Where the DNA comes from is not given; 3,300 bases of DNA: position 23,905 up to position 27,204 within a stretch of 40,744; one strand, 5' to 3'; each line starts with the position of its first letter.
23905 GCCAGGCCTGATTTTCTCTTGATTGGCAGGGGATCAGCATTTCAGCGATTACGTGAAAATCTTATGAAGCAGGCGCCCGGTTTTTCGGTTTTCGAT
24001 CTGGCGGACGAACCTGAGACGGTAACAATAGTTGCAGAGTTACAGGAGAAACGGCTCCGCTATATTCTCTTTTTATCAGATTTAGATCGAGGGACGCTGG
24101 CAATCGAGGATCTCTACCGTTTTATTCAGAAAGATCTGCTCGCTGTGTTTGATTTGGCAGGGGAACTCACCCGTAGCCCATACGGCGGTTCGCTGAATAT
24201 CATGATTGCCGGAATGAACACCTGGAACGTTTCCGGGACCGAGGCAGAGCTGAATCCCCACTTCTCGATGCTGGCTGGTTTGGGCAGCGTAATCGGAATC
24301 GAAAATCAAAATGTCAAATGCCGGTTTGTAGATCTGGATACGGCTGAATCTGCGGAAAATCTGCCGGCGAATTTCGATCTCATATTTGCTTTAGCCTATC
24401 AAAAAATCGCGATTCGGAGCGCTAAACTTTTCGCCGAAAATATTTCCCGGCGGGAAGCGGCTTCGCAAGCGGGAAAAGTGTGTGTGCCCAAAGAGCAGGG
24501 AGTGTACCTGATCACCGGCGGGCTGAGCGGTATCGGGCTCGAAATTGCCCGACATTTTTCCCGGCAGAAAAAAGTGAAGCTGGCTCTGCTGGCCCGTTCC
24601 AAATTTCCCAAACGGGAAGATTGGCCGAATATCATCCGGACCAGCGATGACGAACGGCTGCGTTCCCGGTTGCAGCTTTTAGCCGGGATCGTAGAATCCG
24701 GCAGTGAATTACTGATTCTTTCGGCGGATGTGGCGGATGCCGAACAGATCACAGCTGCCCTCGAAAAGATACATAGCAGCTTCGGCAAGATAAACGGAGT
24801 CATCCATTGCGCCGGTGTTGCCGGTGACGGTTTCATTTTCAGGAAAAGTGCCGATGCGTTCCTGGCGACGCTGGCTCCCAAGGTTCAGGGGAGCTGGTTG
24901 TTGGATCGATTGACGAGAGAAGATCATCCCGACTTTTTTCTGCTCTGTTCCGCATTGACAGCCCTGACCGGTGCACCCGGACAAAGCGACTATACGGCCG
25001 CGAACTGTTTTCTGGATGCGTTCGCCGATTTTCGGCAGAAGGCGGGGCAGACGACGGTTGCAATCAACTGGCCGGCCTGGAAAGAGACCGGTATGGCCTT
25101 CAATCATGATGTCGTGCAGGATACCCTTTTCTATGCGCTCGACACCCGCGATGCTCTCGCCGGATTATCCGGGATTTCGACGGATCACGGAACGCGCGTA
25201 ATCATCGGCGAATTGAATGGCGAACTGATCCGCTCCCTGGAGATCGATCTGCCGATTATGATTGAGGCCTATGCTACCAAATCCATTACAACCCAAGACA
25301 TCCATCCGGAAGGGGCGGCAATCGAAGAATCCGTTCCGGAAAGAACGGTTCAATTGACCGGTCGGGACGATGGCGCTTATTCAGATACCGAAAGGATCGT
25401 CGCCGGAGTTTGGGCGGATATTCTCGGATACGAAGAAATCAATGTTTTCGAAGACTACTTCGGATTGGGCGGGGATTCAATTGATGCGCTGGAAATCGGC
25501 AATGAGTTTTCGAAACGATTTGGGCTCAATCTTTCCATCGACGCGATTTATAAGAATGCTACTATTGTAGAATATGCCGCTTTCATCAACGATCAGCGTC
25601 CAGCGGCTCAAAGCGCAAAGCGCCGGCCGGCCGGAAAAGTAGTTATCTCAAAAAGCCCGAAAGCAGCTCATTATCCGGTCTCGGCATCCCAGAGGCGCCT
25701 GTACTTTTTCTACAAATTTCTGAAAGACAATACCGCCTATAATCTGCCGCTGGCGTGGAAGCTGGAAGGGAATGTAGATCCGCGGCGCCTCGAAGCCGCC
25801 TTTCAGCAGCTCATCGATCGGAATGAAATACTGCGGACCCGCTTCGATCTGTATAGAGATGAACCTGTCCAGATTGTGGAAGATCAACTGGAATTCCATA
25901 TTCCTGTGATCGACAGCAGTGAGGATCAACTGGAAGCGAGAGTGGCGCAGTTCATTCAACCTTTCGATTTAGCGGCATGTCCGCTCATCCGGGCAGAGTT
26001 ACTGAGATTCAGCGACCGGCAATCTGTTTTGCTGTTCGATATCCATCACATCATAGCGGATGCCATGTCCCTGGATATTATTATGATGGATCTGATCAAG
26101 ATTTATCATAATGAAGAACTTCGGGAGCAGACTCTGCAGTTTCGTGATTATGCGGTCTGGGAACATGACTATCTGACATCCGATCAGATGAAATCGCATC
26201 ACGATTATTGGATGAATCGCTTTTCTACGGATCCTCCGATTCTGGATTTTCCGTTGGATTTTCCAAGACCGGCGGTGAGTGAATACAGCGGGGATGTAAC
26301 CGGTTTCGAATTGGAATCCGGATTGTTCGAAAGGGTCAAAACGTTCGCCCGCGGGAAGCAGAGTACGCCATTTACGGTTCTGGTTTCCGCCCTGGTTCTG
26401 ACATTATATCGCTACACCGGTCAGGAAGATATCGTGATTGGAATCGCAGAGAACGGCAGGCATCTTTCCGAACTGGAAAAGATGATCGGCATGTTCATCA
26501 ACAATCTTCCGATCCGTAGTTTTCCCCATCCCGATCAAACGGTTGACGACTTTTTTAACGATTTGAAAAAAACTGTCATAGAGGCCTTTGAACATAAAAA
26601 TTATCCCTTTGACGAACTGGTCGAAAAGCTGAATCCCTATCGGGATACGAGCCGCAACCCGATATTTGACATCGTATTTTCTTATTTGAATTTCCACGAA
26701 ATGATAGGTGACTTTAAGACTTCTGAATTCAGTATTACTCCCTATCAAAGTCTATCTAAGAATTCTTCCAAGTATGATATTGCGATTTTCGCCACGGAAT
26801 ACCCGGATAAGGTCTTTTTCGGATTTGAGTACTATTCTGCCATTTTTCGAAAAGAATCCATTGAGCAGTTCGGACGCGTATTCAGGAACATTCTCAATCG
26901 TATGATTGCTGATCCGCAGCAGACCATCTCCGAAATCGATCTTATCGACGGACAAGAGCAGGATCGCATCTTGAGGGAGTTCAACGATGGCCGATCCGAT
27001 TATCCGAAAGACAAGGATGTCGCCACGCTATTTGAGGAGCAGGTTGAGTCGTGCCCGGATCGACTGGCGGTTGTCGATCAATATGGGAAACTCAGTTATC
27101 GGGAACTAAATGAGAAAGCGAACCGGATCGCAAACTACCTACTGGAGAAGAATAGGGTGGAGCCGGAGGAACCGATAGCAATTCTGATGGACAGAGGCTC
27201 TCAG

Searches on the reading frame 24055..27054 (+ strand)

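Call 9: search_protein_families(library=pfam, proteins=[window:24055-27054:+], max_evalue=0.00001)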
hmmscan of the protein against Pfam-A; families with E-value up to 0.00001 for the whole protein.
window:24055-27054:+ (1000 aa): 5 families
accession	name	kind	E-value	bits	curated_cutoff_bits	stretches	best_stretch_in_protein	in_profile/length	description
PF00668.25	Condensation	-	5.3e-114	381.9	30.6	1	537-972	2-455/456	Condensation domain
PF08659.16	KR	-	1.3e-48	165.7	22.6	1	149-344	1-180/180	KR domain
PF00550.31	PP-binding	-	1e-11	45.3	20.8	1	449-511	3-67/67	Phosphopantetheine attachment site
PF00106.31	adh_short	-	2.4e-10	40.7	26.6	1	151-283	3-115/195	short chain dehydrogenase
PF13561.12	adh_short_C2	-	4e-08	33.6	27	1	211-284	38-112/236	Enoyl-(Acyl carrier protein) reductase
